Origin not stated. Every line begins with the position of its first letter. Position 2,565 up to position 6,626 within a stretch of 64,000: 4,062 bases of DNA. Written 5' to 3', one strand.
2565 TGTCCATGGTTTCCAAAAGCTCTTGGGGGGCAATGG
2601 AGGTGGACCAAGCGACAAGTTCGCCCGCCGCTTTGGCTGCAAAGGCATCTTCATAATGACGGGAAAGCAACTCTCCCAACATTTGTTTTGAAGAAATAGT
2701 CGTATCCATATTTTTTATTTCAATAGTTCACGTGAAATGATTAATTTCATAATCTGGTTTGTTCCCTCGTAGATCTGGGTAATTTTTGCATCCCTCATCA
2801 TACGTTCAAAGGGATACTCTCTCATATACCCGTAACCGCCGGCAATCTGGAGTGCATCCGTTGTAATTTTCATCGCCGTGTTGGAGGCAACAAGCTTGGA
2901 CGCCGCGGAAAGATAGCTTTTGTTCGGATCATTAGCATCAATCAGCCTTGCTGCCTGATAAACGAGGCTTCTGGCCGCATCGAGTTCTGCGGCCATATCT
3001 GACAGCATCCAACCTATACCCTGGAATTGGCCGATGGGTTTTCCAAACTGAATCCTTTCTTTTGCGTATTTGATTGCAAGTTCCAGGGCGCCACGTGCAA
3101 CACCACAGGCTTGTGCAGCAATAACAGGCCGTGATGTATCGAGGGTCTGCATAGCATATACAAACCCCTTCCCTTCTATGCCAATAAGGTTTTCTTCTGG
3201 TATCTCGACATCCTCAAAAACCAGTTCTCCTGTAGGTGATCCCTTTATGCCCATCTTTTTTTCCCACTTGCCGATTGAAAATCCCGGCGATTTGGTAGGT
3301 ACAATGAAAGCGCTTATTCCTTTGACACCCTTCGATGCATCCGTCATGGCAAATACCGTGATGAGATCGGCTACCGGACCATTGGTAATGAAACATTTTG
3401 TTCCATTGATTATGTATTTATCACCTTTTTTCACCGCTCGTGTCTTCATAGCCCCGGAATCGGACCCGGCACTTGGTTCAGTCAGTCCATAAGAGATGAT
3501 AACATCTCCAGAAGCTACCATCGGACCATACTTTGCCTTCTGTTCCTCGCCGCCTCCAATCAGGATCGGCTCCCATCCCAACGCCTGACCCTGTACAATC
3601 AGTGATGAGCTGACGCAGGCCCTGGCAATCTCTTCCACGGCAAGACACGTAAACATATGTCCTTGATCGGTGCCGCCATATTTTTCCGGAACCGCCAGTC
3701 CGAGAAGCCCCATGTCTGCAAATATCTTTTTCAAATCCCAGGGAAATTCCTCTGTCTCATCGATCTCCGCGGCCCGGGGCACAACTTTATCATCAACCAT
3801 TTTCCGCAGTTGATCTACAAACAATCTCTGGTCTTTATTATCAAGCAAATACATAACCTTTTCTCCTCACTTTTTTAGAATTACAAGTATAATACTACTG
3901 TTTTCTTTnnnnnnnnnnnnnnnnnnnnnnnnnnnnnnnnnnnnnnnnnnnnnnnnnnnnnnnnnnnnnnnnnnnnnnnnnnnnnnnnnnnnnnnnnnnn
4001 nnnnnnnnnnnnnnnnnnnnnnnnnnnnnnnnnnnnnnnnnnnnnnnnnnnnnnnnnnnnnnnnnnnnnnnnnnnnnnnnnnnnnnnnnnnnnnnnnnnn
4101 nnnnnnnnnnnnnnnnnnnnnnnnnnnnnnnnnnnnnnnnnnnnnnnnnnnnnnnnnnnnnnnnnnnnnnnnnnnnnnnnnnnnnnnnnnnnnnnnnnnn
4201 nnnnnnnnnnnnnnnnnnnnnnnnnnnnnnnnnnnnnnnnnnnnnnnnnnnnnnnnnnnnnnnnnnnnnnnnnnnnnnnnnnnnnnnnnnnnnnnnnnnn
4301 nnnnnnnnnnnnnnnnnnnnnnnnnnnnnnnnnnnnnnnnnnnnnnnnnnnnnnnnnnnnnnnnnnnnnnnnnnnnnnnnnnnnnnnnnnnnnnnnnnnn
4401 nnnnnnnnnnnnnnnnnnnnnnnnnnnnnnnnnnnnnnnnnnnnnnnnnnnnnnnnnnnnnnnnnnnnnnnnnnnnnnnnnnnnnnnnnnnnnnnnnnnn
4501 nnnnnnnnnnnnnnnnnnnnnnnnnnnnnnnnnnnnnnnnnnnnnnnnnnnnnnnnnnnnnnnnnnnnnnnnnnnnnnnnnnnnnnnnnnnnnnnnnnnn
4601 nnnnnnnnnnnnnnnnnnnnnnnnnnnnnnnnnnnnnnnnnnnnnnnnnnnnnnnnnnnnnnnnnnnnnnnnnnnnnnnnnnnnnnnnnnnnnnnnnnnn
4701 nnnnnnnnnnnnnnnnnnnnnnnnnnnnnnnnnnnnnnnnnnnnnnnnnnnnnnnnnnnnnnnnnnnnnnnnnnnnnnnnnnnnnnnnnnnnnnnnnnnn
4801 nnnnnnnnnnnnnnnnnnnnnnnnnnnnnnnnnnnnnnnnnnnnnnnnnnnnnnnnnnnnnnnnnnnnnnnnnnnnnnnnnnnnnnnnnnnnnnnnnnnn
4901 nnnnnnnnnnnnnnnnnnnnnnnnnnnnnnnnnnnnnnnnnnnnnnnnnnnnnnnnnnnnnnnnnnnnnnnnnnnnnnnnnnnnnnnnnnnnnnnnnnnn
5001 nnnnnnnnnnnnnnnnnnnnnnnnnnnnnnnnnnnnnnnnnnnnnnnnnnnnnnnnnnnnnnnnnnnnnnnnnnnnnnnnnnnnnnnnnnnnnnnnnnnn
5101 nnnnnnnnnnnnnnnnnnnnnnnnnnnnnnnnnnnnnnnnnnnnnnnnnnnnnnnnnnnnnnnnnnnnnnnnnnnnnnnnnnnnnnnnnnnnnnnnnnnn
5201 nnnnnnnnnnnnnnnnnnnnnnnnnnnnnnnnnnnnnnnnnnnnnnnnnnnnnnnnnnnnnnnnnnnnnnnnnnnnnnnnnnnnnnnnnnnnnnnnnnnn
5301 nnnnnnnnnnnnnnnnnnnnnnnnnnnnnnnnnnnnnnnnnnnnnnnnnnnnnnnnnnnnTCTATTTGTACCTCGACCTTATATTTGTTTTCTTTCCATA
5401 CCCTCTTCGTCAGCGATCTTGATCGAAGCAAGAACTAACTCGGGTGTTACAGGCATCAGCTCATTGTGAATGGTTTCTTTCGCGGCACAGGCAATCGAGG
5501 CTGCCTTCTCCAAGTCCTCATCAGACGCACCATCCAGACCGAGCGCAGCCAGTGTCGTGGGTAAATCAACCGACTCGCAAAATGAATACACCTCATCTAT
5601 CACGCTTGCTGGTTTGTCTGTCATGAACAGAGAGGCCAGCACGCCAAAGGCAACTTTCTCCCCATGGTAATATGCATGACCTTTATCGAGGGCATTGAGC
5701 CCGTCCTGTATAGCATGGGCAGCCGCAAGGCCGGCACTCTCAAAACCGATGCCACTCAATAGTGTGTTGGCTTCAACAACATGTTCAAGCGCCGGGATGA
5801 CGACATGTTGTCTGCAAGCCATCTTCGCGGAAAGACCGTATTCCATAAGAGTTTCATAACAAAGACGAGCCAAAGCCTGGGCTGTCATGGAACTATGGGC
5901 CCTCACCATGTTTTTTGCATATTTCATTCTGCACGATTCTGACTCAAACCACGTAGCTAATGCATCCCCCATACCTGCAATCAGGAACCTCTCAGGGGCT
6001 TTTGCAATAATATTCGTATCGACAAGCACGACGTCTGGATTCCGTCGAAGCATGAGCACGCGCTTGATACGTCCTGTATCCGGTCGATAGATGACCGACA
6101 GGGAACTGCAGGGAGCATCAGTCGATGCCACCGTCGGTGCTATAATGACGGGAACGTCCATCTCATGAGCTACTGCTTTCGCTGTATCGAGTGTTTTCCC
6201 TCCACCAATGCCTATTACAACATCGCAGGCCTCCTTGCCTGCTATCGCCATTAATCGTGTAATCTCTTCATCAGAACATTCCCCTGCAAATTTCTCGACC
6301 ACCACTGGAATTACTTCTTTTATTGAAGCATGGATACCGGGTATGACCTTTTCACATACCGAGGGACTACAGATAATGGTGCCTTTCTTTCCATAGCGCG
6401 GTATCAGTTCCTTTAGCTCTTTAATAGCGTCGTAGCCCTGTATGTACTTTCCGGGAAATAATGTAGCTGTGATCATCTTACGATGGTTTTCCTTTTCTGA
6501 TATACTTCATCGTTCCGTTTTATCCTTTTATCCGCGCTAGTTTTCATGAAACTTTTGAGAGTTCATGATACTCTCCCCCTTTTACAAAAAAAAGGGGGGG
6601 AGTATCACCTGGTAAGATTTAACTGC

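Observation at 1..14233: Self-contained sigma54 regulon for anaerobic breakdown of an unknown hydroxy-acid/amide substrate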

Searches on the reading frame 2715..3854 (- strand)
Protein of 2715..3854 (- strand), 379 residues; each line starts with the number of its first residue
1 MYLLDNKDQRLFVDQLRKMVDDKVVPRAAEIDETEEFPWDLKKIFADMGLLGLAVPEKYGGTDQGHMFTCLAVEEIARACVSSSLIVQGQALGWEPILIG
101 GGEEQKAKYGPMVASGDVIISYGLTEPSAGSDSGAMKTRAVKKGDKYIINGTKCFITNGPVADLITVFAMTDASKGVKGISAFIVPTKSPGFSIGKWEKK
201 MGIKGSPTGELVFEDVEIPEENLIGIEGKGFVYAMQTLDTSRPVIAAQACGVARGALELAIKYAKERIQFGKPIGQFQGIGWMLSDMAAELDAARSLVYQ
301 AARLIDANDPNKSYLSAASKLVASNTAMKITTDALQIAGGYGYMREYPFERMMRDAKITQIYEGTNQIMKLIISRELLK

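Call 3: search_protein_families(library=pfam, proteins=[window:2715-3854:-])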
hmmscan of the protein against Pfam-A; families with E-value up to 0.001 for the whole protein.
window:2715-3854:- (379 aa): 5 families
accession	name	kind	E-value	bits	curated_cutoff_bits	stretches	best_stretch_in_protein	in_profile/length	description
PF00441.29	Acyl-CoA_dh_1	-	3.1e-52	177.2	22.4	1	228-378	1-150/150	Acyl-CoA dehydrogenase, C-terminal domain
PF02771.21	Acyl-CoA_dh_N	-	7.6e-30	104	22.9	1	7-117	2-113/113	Acyl-CoA dehydrogenase, N-terminal domain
PF02770.24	Acyl-CoA_dh_M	-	1.6e-29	102.4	33.3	1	122-216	2-97/97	Acyl-CoA dehydrogenase, middle domain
PF08028.16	Acyl-CoA_dh_2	-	5.9e-25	88.5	22.7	1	244-366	2-133/134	Acyl-CoA dehydrogenase, C-terminal domain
PF22924.1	ACOX_C_alpha1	-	2.3e-09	37.7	27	1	311-378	102-169/169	Acyl-CoA oxidase, C-alpha1 domain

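Call 5: search_protein_families(library=ncbifam, proteins=[window:2715-3854:-])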
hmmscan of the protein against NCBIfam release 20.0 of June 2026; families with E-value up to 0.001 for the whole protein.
window:2715-3854:- (379 aa): 23 families
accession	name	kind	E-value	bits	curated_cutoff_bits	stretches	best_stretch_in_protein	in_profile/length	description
NF042972.1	AcrlCoAredClosAcrC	equivalog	4.4e-140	466.7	640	1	7-379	7-378/378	acryloyl-CoA reductase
NF043006.1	CyhCrbnylCoADH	equivalog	3.8e-125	417.8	650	1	5-378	4-376/380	cyclohexane-1-carbonyl-CoA dehydrogenase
NF042439.1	SulpropCoADesulf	equivalog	1e-95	320.7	600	1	15-378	3-371/379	3-sulfinopropanoyl-CoA desulfinase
NF058590.1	AcCoDHFadEBacil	equivalog_domain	3.3e-91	306.6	600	1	7-379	23-412/586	acyl-CoA dehydrogenase FadE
NF045552.1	GlutCoADH_Des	equivalog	2.1e-89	300.4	470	1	7-376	7-378/387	glutaryl-CoA dehydrogenase Acd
NF045652.1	ProlPCPDhRedW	equivalog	6.9e-78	262.1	650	1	30-377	26-373/376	L-prolyl-[peptidyl-carrier protein] dehydrogenase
NF008997.0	PRK12341.1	equivalog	5e-77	259.5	537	1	7-379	7-378/382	acyl-CoA dehydrogenase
NF053553.1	prodigi_MBC_PigA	equivalog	3e-75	253.7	500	1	6-377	6-379/381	prodigiosin MBC biosynthesis dehydrogenase PigA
TIGR03207.1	cyc_hxne_CoA_dh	equivalog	1.5e-66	224.7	575.35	1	6-376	2-370/372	cyclohexanecarboxyl-CoA dehydrogenase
NF002885.1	PRK03354.1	equivalog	2.8e-63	214.2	540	1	6-379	6-375/378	crotonobetainyl-CoA dehydrogenase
NF052270.1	Staph_DH_FadE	equivalog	1.3e-54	185.5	600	1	12-377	28-393/400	acyl-CoA dehydrogenase FadE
NF007000.1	PRK09463.1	subfamily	1.2e-35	123.1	600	1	13-345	55-400/726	acyl-CoA dehydrogenase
NF049984.1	Rv1679_FadE16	equivalog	4.5e-33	115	600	1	26-367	14-355/371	Rv1679 family acyl-CoA dehydrogenase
TIGR03204.1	pimC_large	equivalog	1.5e-32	112.9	623.85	1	9-293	8-293/395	pimeloyl-CoA dehydrogenase large subunit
TIGR03203.1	pimD_small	equivalog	4e-32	111.8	652.7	1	42-351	43-350/378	pimeloyl-CoA dehydrogenase small subunit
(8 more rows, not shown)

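Call 78: search_solved_structures(query=window:2715-3854:-, max_evalue=1e-60)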
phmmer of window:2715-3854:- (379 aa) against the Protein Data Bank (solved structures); distinct sequences matched with E-value up to 1e-60: 45.
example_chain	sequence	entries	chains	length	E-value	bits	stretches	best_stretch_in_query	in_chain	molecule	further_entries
7w0j_A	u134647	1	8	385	1.4e-114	386.4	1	12-379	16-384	Acyl-CoA dehydrogenase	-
8i4p_A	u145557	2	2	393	1.5e-114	386.3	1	12-379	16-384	Acyl-CoA dehydrogenase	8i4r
7p98_A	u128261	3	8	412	5.2e-113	381.2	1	7-378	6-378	Short-chain acyl-CoA dehydrogenase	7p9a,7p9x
3pfd_A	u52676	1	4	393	2.6e-112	378.9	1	14-379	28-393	Acyl-CoA dehydrogenase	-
5ol2_C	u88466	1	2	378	8.8e-112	377.1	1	10-379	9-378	Acyl-CoA dehydrogenase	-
5lnx_A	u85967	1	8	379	2e-108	366.1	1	16-378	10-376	Acyl-CoA dehydrogenase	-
4l1f_A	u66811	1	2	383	3.2e-106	358.8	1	7-379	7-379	Acyl-CoA dehydrogenase domain protein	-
6fah_C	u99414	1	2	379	1.8e-95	323.5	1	28-379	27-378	Caffeyl-CoA reductase-Etf complex subunit CarC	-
4m9a_A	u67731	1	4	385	1.5e-94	320.5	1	6-377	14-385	Acyl-CoA dehydrogenase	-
9w60_A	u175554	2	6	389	6.1e-93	315.1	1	6-379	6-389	Butyryl CoA dehydrogenase apo protein | Butyryl CoA Dehydrogenase with FAD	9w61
1ukw_A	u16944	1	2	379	1.2e-92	314.2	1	8-378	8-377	acyl-CoA dehydrogenase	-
4n5f_A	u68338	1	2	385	4.1e-92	312.4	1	5-377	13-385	Putative acyl-CoA dehydrogenase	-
1jqi_A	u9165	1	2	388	2.4e-91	309.9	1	15-378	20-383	short chain acyl-CoA dehydrogenase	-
1buc_A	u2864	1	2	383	3.7e-91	309.3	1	18-378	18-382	BUTYRYL-COA DEHYDROGENASE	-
4u83_A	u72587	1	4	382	2.9e-89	303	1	10-376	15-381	Acyl-CoA dehydrogenase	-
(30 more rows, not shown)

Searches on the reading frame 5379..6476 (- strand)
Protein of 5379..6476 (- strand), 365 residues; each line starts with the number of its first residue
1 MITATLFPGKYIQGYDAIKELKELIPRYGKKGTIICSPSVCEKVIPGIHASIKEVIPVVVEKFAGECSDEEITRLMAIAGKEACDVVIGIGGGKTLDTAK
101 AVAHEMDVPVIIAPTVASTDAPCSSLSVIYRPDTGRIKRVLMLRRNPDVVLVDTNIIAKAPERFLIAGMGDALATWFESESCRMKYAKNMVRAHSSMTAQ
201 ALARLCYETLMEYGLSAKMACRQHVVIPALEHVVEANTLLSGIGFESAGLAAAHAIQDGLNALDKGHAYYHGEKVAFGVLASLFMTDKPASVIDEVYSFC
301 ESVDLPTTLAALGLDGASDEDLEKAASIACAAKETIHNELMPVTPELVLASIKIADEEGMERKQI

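Call 3: search_protein_families(library=pfam, proteins=[window:5379-6476:-])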
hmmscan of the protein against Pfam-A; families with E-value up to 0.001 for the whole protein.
window:5379-6476:- (365 aa): 2 families
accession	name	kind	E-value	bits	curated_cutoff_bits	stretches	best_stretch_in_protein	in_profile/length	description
PF00465.25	Fe-ADH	-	1.2e-32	113.3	31.3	1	8-154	1-168/168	Iron-containing alcohol dehydrogenase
PF13685.12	Fe-ADH_2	-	6.9e-20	72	28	1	16-161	5-149/149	Iron-containing alcohol dehydrogenase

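Call 5: search_protein_families(library=ncbifam, proteins=[window:5379-6476:-])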
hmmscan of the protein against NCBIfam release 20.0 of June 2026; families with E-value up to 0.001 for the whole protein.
window:5379-6476:- (365 aa): 16 families
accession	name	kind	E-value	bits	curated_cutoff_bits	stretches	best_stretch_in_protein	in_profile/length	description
NF006941.0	PRK09423.1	subfamily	5.5e-147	489.4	336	1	3-363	3-363/367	glycerol dehydrogenase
NF047954.1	PrpdilGlycDhGldA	equivalog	4.8e-120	401.1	700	1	8-360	8-360/365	bifunctional L-1,2-propanediol dehydrogenase/glycerol dehydrogenase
NF053832.1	GlycoaldRedHalo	equivalog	1.7e-108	363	550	1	7-360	7-360/363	glycolaldehyde reductase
NF007880.0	PRK10586.1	equivalog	6.8e-45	153.6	429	1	61-353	65-355/362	oxidoreductase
NF002022.0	PRK00843.1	equivalog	3.3e-29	102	413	1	7-316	10-309/350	NAD(P)-dependent glycerol-1-phosphate dehydrogenase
NF050025.1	SulfAcetaldRedSarD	equivalog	7.3e-09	35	700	1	11-137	11-159/385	sulfoacetaldehyde reductase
NF041833.1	Fe_ADH_ErcA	equivalog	1.3e-08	34.3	550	1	13-263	13-271/382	alcohol dehydrogenase-like regulatory protein ErcA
TIGR03405.1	Phn_Fe-ADH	equivalog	1.5e-06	27.2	423.7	1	58-105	53-102/355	iron-containing alcohol dehydrogenase PsrA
NF053866.1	CholDhdGbsBBac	equivalog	1.5e-06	27.1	550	1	7-105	14-116/392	choline dehydrogenase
NF010378.0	PRK13805.1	equivalog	1.6e-06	26.3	951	0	110-261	597-735/872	bifunctional acetaldehyde-CoA/alcohol dehydrogenase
TIGR02638.1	lactal_redase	equivalog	2.8e-06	26.4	523.15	0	106-263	129-272/379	lactaldehyde reductase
NF011998.0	PRK15454.1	equivalog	4.8e-06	25.5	556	0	108-257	149-284/395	ethanolamine utilization ethanol dehydrogenase EutG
NF058672.1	4HyButDHCUPNE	equivalog_domain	7.2e-06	25.4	500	1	15-103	14-104/378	4-hydroxybutyrate dehydrogenase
TIGR01357.1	aroB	equivalog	7.4e-05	22.1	305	1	22-310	14-294/344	3-dehydroquinate synthase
NF041822.1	daptide_DH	equivalog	0.0001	21.3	300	0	60-109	33-80/363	daptide-type RiPP biosynthesis dehydogenase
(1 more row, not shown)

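Call 77: search_solved_structures(query=window:5379-6476:-, max_evalue=1e-20)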
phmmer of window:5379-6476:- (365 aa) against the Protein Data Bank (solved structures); distinct sequences matched with E-value up to 1e-20: 11.
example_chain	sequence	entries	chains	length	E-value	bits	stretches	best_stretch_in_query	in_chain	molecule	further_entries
1kq3_A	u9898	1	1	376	1.3e-138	465.3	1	1-364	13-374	glycerol dehydrogenase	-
8k1g_A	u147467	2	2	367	1.2e-103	350.2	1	7-360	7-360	Glycerol dehydrogenase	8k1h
5zxl_A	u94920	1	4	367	9.4e-102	344.1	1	7-360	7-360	Glycerol dehydrogenase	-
8goa_A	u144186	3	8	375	1e-101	343.9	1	7-360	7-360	Glycerol dehydrogenase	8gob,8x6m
6csj_A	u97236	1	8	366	1.2e-98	333.9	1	7-361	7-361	Glycerol dehydrogenase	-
5xn8_A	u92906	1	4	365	3.7e-97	329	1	5-360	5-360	Glycerol Dehydrogenase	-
4mca_A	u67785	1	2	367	2.2e-92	313.3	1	6-359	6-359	Glycerol dehydrogenase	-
13go_A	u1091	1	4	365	1.3e-84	287.7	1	7-356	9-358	Glycerol dehydrogenase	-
1jpu_A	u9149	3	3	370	4.9e-80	272.6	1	6-357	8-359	glycerol dehydrogenase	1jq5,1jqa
3uhj_A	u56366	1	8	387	1.8e-77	264.3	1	7-345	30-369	Probable glycerol dehydrogenase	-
1ta9_A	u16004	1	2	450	6.4e-71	242.7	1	7-358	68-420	glycerol dehydrogenase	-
